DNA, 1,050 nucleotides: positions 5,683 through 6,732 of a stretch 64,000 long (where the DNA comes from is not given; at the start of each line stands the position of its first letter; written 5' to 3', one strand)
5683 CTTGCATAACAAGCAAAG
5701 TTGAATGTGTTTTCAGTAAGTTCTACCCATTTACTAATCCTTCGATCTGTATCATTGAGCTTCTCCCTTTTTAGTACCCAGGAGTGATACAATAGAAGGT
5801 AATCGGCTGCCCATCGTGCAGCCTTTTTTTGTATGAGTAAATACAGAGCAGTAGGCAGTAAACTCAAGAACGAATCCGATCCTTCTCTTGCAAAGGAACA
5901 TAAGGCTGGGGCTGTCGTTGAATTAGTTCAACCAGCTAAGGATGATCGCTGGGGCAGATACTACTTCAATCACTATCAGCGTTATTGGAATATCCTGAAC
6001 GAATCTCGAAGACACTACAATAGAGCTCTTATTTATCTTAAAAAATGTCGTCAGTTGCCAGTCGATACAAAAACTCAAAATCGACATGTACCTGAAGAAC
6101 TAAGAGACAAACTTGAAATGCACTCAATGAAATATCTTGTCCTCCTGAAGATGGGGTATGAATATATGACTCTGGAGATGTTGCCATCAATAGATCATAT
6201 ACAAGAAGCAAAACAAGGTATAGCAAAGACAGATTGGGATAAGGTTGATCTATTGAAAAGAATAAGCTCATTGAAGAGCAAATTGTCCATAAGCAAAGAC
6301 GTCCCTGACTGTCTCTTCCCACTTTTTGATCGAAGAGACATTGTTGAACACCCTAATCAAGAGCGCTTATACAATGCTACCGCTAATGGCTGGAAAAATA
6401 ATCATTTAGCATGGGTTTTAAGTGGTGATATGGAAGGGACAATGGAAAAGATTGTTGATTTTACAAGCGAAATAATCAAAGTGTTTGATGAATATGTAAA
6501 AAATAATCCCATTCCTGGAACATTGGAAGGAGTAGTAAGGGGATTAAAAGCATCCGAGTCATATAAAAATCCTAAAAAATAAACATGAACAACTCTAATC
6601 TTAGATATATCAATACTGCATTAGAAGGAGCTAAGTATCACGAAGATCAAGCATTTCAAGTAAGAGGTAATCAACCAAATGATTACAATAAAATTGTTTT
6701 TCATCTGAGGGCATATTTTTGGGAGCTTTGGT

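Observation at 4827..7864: XRE regulator divergent from a compact three-gene operon of unknowns; two adjacent genes share an N-terminal LxxAKYH motif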

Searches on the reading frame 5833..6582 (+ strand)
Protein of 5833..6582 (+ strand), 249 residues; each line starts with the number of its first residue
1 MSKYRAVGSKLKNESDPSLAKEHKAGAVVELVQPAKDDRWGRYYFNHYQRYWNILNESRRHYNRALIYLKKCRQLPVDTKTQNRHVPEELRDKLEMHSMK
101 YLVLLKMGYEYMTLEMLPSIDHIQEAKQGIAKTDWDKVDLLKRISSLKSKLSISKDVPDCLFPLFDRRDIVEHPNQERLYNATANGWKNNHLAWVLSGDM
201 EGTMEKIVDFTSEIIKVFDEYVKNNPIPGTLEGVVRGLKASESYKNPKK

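Call 3: search_protein_families(library=pfam, proteins=[window:5833-6582:+], max_evalue=1)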
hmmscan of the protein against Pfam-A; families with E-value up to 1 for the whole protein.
window:5833-6582:+ (249 aa): 1 family
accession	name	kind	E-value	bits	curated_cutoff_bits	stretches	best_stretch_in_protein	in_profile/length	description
PF19504.4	DUF6038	-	0.028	13.6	25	1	36-74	321-360/544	Family of unknown function (DUF6038)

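Call 4: search_protein_families(library=padloc, proteins=[window:5833-6582:+], max_evalue=1)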
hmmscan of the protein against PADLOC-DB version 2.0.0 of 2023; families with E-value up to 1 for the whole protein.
window:5833-6582:+ (249 aa): 0 families

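Call 9: search_protein_families(library=ncbifam, proteins=[window:5833-6582:+], max_evalue=1)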
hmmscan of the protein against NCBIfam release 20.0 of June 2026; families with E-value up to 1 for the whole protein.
window:5833-6582:+ (249 aa): 2 families
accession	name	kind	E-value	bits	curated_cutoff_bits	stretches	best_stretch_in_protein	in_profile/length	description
NF035925.1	Geo26A_fam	subfamily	0.044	13.6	40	1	17-63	61-108/197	geobacillin-26 family protein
NF047717.1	LIC10244_fam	exception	0.093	12.1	475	1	95-162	45-111/252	LIC10244 family PerRA/PerRB upregulated protein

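Call 24: list_cluster_members(proteins=[P0001, P0066, window:5833-6582:+, window:5283-5867:-, window:5126-5335:-, window:4827-5060:-, window:3428-4777:+, window:8108-8713:+])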
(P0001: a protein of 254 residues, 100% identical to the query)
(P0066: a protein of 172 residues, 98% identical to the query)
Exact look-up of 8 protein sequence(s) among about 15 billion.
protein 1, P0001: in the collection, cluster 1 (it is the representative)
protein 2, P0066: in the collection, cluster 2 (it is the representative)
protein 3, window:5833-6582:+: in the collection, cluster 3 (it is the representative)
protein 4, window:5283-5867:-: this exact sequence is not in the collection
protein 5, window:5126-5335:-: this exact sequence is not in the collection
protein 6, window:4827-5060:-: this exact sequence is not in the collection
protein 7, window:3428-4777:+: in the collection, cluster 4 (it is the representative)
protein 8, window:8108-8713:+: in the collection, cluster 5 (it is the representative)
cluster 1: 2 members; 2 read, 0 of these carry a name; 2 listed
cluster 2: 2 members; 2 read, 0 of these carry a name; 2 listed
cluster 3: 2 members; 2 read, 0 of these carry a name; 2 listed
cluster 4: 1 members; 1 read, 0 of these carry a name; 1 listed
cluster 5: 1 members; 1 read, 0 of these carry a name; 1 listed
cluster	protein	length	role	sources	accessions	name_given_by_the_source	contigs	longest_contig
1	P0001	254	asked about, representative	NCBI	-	-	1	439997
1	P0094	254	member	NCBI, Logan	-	-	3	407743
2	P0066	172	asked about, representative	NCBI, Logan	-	-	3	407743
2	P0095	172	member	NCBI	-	-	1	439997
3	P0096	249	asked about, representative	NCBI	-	-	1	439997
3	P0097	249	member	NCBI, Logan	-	-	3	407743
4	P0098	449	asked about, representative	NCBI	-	-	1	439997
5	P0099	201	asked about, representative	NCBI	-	-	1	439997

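Call 29: find_homologous_proteins(query=window:5833-6582:+)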
Query window:5833-6582:+ (249 aa): 29 proteins with E <= 0.001 among 209 candidates.
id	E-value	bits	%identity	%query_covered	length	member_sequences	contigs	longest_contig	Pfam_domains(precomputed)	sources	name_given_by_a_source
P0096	3.7e-166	568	100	100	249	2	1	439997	-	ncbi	-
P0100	1.3e-128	446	78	98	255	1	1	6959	-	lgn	-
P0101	1.1e-102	361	61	98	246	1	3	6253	-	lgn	-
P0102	1.0e-101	357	63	98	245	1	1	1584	-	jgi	jgi:hypothetical protein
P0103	1.8e-101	357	62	98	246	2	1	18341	-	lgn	-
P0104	1.1e-87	311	56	98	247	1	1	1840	-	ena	-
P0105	2.4e-84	301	54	98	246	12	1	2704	-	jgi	jgi:hypothetical protein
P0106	9.2e-72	259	49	98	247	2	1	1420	-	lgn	-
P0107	7.8e-67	243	46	97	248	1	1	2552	-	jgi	jgi:hypothetical protein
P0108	3.9e-65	238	45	96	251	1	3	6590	-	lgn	-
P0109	4.3e-65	238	47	98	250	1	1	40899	-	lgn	-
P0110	4.7e-64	234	47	98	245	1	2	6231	-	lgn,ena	-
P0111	1.7e-63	232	44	98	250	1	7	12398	-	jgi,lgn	jgi:hypothetical protein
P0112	2.1e-63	232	44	98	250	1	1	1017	-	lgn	-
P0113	3.3e-63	231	47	98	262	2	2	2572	-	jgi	jgi:hypothetical protein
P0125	2.6e-55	205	45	85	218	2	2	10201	-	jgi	jgi:hypothetical protein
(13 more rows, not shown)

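Call 31: find_encoding_contigs(protein=P0100, flank=7000, max_places=2)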
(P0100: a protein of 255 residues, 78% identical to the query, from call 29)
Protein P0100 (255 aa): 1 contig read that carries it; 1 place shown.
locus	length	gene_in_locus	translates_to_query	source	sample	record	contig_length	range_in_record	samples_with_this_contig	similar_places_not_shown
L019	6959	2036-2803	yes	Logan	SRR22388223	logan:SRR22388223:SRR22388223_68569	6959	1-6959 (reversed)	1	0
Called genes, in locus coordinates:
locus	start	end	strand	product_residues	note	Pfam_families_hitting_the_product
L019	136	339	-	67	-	-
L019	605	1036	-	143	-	PF03592:Terminase_2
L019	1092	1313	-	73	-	-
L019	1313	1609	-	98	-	-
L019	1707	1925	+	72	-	PF12844:HTH_19, PF13560:HTH_31, PF13443:HTH_26 (weak), PF01381:HTH_3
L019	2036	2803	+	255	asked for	-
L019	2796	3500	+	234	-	-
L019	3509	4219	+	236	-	-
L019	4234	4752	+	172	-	-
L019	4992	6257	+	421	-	-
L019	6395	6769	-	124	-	PF07366:SnoaL, PF12680:SnoaL_2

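Call 32: find_encoding_contigs(protein=P0125, flank=10000, max_places=2)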
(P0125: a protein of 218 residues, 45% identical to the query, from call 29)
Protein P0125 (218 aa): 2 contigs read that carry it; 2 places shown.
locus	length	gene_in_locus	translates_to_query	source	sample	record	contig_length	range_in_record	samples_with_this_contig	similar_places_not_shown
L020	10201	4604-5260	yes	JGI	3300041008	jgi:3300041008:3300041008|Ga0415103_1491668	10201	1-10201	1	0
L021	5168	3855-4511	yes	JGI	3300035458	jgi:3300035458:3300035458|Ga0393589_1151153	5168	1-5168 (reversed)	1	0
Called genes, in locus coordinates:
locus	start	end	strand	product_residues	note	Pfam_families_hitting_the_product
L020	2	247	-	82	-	?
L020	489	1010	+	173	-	-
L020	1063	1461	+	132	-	-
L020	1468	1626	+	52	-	-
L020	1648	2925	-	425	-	PF00226:DnaJ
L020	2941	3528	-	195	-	-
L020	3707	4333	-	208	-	-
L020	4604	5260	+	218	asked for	-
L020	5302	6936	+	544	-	-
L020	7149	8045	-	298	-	-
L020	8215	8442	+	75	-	PF12844:HTH_19, PF13560:HTH_31, PF01381:HTH_3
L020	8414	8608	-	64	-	-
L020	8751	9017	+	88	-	PF18903:DUF5659 (weak)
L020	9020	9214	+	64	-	-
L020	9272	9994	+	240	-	-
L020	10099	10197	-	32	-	-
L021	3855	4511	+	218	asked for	-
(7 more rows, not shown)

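Call 33: find_encoding_contigs(protein=P0109, flank=6000, max_places=2)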
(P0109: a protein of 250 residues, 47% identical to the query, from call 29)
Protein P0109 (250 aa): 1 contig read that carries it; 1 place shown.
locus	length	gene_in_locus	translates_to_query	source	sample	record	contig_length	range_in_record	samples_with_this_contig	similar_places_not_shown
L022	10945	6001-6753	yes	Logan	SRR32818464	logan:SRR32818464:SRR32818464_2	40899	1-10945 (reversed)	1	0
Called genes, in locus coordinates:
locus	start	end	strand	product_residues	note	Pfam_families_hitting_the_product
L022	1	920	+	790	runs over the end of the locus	PF05231:MASE1, PF00989:PAS, PF08447:PAS_3, PF13426:PAS_9, PF00989:PAS, PF08448:PAS_4, PF13426:PAS_9, PF00512:HisKA, +4 more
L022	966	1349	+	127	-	PF00072:Response_reg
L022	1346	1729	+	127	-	PF00072:Response_reg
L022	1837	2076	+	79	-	PF04070:DUF378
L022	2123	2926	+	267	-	PF00248:Aldo_ket_red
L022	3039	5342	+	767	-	PF01590:GAF, PF13185:GAF_2, PF00989:PAS, PF08447:PAS_3, PF01590:GAF, PF13185:GAF_2, PF00512:HisKA, PF02518:HATPase_c, +2 more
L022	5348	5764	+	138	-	PF00072:Response_reg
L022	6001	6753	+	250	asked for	-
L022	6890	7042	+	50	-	-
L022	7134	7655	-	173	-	-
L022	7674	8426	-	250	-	-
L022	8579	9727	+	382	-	PF01926:MMR_HSR1, PF02421:FeoB_N (weak), PF06071:YchF-GTPase_C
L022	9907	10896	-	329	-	PF01381:HTH_3 (faint), PF12844:HTH_19 (faint), PF13560:HTH_31 (faint)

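Call 36: search_protein_families(library=pfam, proteins=[L019:2796-3500:+, L019:3509-4219:+, L019:4992-6257:+, L020:5302-6936:+, L022:7674-8426:-, L022:7134-7655:-], max_evalue=1)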
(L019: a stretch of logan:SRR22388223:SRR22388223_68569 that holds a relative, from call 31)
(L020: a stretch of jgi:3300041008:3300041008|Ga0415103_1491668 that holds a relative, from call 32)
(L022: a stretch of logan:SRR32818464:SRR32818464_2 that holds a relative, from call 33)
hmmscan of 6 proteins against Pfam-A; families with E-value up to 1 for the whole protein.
L019:2796-3500:+ (234 aa): 0 families

L019:3509-4219:+ (236 aa): 1 family
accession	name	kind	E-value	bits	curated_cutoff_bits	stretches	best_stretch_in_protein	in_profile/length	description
PF01520.23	Amidase_3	-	0.071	13.6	27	1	35-117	41-92/174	N-acetylmuramoyl-L-alanine amidase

L019:4992-6257:+ (421 aa): 2 families
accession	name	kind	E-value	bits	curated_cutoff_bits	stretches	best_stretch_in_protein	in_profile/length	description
PF01978.25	TrmB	-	0.1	12.9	25.6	0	387-406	34-53/68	Sugar-specific transcriptional regulator TrmB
PF21100.3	MCM_C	-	0.1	12.9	27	1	379-410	27-58/64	MCM protein C-terminal winged helix-turn-helix domain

L020:5302-6936:+ (544 aa): 1 family
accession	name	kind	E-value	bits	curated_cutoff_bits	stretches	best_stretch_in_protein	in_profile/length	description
PF18225.7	AbfS_sensor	-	0.15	12.4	26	0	50-70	13-33/65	Sensor histidine kinase (AbfS) sensor domain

L022:7674-8426:- (250 aa): 0 families

L022:7134-7655:- (173 aa): 1 family
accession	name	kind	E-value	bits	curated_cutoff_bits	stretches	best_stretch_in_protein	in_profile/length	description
PF04647.20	AgrB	-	0.0017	18.1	23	1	74-112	12-50/185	Accessory gene regulator B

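Call 43: search_protein_families(library=pfam, alignment_id=A3, max_evalue=0.1)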
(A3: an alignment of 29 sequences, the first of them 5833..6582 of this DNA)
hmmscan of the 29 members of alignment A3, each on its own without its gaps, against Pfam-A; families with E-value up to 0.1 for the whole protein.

A. member 1, window:5833-6582:+ (249 aa): 1 family
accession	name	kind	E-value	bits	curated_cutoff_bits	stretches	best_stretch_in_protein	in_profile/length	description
PF19504.4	DUF6038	-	0.028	13.6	25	1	36-74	321-360/544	Family of unknown function (DUF6038)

B. families by the number of members that match (of 29 scanned): 10 families
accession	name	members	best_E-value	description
PF02609.21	Exonuc_VII_S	6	0.0023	Exonuclease VII small subunit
PF19504.4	DUF6038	2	0.0068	Family of unknown function (DUF6038)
PF05282.17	AAR2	2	0.016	AAR2 C-terminal repeat region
PF22871.2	AimR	1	0.0028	AimR transcriptional regulator-like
PF11744.14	ALMT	1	0.0092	Aluminium activated malate transporter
PF03484.21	B5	1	0.012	tRNA synthetase B5 domain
PF13065.11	DUF3928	1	0.047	Protein of unknown function (DUF3928)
PF08623.16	TIP120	1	0.055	TATA-binding protein interacting (TIP20)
PF18096.6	Thump_like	1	0.067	THUMP domain-like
PF22485.1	DUF6987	1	0.073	Domain of unknown function (DUF6987)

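Call 47: search_solved_structures(query=A3, max_evalue=10, show_alignments=2)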
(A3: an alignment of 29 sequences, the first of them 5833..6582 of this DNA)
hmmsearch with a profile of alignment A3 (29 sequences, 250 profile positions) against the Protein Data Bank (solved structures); distinct sequences matched with E-value up to 10: 4.
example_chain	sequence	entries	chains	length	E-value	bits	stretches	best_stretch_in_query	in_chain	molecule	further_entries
5lxu_A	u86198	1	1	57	0.33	13.4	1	140-181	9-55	Transcription factor LUX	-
6qec_A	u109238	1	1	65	0.39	13.2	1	139-181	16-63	Transcription factor LUX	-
8xas_A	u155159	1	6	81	0.94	11.9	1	138-181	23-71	Two-component response regulator ARR1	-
8xzv_P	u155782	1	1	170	1.2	11.5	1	167-227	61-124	Protein PLASTID TRANSCRIPTIONALLY ACTIVE 7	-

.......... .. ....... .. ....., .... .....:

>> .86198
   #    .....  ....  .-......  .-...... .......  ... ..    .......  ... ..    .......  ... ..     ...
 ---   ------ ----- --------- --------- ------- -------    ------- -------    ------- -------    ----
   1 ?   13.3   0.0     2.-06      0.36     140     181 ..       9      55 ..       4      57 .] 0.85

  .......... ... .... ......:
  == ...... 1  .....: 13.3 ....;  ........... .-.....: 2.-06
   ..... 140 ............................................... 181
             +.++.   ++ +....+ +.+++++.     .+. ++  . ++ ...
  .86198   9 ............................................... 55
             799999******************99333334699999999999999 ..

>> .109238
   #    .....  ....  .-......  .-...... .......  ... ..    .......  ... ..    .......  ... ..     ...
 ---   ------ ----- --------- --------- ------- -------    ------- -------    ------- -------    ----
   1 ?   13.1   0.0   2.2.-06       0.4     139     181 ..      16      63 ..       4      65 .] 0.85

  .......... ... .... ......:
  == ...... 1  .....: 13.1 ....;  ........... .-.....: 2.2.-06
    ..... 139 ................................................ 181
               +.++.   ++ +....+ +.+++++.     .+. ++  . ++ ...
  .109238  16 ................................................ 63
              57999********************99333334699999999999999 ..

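Call 55: find_related_loci(query=A3, collection=genome_contigs, flank=8000)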
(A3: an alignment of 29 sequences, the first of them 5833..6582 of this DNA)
Query A3 (249 aa) in genome_contigs; peptide patterns used: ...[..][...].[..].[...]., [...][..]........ (x = any residue, [..] = any of these).
96 stretches matched a pattern; 10 encode a relative of the query (tblastn E <= 1e-3); 10 distinct loci.
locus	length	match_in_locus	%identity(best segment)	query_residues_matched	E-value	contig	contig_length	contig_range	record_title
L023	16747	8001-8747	98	1-249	9e-169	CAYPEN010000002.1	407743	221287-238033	MAG TPA_asm: uncultured Gammaproteobacteria bacterium isolate SRP263991_co5_217 genome assembly, contig: NODE_15_length_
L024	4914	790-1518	49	6-248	6e-80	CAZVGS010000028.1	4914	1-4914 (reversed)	MAG TPA_asm: uncultured Gammaproteobacteria bacterium isolate binchicken_co16_182 genome assembly, contig: NODE_28441_le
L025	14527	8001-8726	45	1-241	2e-75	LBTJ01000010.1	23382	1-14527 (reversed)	MAG: Candidatus Roizmanbacteria bacterium GW2011_GWA2_37_7 US54_C0010, whole genome shotgun sequence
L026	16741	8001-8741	46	1-248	4e-72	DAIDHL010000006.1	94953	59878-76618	MAG TPA_asm: Candidatus Levyibacteriota bacterium isolate clean344 NODE_6_length_94953_cov_5.637938, whole genome shotgu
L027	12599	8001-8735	45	3-247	4e-71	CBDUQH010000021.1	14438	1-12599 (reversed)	MAG TPA_asm: uncultured bacterium isolate SRR18550247_concoct_49 genome assembly, contig: ERZ25074849.176, whole genome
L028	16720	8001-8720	43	8-247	8e-70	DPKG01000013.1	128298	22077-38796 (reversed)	MAG TPA_asm: Candidatus Shapirobacteria bacterium isolate UBA12405 contig_247, whole genome shotgun sequence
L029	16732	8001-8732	47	1-245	6e-68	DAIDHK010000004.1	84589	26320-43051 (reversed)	MAG TPA_asm: Candidatus Levyibacteriota bacterium isolate clean343 NODE_4_length_84589_cov_10.978891, whole genome shotg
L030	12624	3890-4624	42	1-248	2e-65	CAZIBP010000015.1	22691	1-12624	MAG TPA_asm: uncultured Pseudomonadales bacterium isolate SRP093185_co1_41 genome assembly, contig: NODE_1332_length_226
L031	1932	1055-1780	42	8-249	3e-65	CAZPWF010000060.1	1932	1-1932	MAG TPA_asm: uncultured Candidatus Saccharibacteria bacterium isolate SRP170004_co1_152 genome assembly, contig: NODE_10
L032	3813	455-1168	41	8-245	1e-62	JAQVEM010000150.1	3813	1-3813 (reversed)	MAG: Actinomycetota bacterium isolate STE_135 NODE_79341_length_3813_cov_6.566196_Sandtown_E, whole genome shotgun seque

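Call 57: predict_structure(alignment_id=A3)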
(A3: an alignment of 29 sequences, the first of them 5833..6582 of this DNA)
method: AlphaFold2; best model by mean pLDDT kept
length: 249 residues; sequences in the alignment: 29
mean_pLDDT: 79.5   pTM: 0.73
mean pLDDT of the five models: 79.5, 79.1, 78.1, 77.7, 74.8
residues with pLDDT >= 90: 126; 70-90: 53; 50-70: 38; < 50: 32
segments of 3 or more residues with pLDDT < 50: 1-15, 232-238, 242-249
pLDDT, mean of each block of 10 residues (from residue 1): 41 52 59 71 74 95 98 94 91 95 96 94 90 93 95 92 84 70 56 87 94 95 78 47 44
secondary structure, 60 per line:
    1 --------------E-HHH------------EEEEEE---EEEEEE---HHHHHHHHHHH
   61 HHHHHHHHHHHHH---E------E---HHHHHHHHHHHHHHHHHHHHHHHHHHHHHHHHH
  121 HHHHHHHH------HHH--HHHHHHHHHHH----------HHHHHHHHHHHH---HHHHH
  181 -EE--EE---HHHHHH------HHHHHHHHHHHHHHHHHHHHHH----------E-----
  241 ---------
elements in order: E32-37 E41-46 H50-73 H88-128 H140-150 H161-172 H176-180 H191-196 H203-224

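Call 61: fold_search(model_id=the predicted structure, library=pdb)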
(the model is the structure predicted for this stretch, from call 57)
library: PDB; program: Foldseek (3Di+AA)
matches with E <= 10: 373; with E <= 0.001: 0
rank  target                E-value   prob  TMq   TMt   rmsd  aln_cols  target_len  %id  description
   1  7jh6_A                3.3e-01  0.66  0.32  0.44  10.1       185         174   11  De novo designed two-domain di-Zn(II) and porphyrin-binding protein (released 2020-12-09)
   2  5vju                  4.3e-01  0.20  0.21  0.24  13.4       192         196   14  De Novo Photosynthetic Reaction Center Protein Variant Equipped with His-Tyr H-bond, Heme B, and Cd(II) ions (released 2018-04-25)
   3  7ajl_BBB              4.3e-01  0.15  0.21  0.19  14.0       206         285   16  Cyrstal structure of CYRI-B/Fam49B (released 2020-11-18)
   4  5jr9_C                4.8e-01  0.12  0.15  0.19  21.3       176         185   15  Crystal structure of apo-NeC3PO (released 2016-09-28)
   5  8tn1_A                6.0e-01  0.20  0.22  0.31   9.5       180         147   10  De novo designed protein binds poly ADP ribose polymerase inhibitors (PARPi) - apo (released 2024-04-24)
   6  5vjs                  6.0e-01  0.16  0.20  0.24  12.8       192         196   14  De Novo Photosynthetic Reaction Center Protein Equipped with Heme B, a synthetic Zn porphyrin, and Zn(II) cations (released 2018-04-25)
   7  2xhe_B                6.0e-01  0.15  0.22  0.24  14.8       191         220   11  Crystal structure of the Unc18-syntaxin 1 complex from Monosiga brevicollis (released 2011-06-29)
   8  5jr9_D                6.0e-01  0.11  0.15  0.19  21.1       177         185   15  Crystal structure of apo-NeC3PO (released 2016-09-28)
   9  2xcr_S                6.0e-01  0.03  0.10  0.05  32.3       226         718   17  The 3.5A crystal structure of the catalytic core (B'A' region) of Staphylococcus aureus DNA Gyrase complexed with GSK2 (released 2010-08-04)
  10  7xsj_B                6.4e-01  0.09  0.16  0.17  15.8       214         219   11  The structure of the Mint1/Munc18-1/syntaxin-1 complex (released 2022-11-16)
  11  7ajl_AAA              6.7e-01  0.10  0.17  0.15  14.6       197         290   15  Cyrstal structure of CYRI-B/Fam49B (released 2020-11-18)
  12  5c22_B                7.1e-01  0.07  0.18  0.17  35.8       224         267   12  Crystal structure of Zn-bound HlyD from E. coli (released 2016-02-17)
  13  9dei_D                7.5e-01  0.05  0.13  0.10  25.2       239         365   10  Trypanosoma brucei mitochondrial RNA-editing catalytic complex 1, U-deletion (RECC1) (released 2026-01-21)
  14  1bg1_A                7.9e-01  0.13  0.21  0.12  11.7       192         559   16  TRANSCRIPTION FACTOR STAT3B/DNA COMPLEX (released 1999-01-13)
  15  5jr9_B                7.9e-01  0.09  0.15  0.19  21.0       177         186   15  Crystal structure of apo-NeC3PO (released 2016-09-28)
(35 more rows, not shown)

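Call 71: search_protein_families(library=phrogs, proteins=[window:5833-6582:+], max_evalue=0.01)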
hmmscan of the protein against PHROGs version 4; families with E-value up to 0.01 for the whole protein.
window:5833-6582:+ (249 aa): 0 families
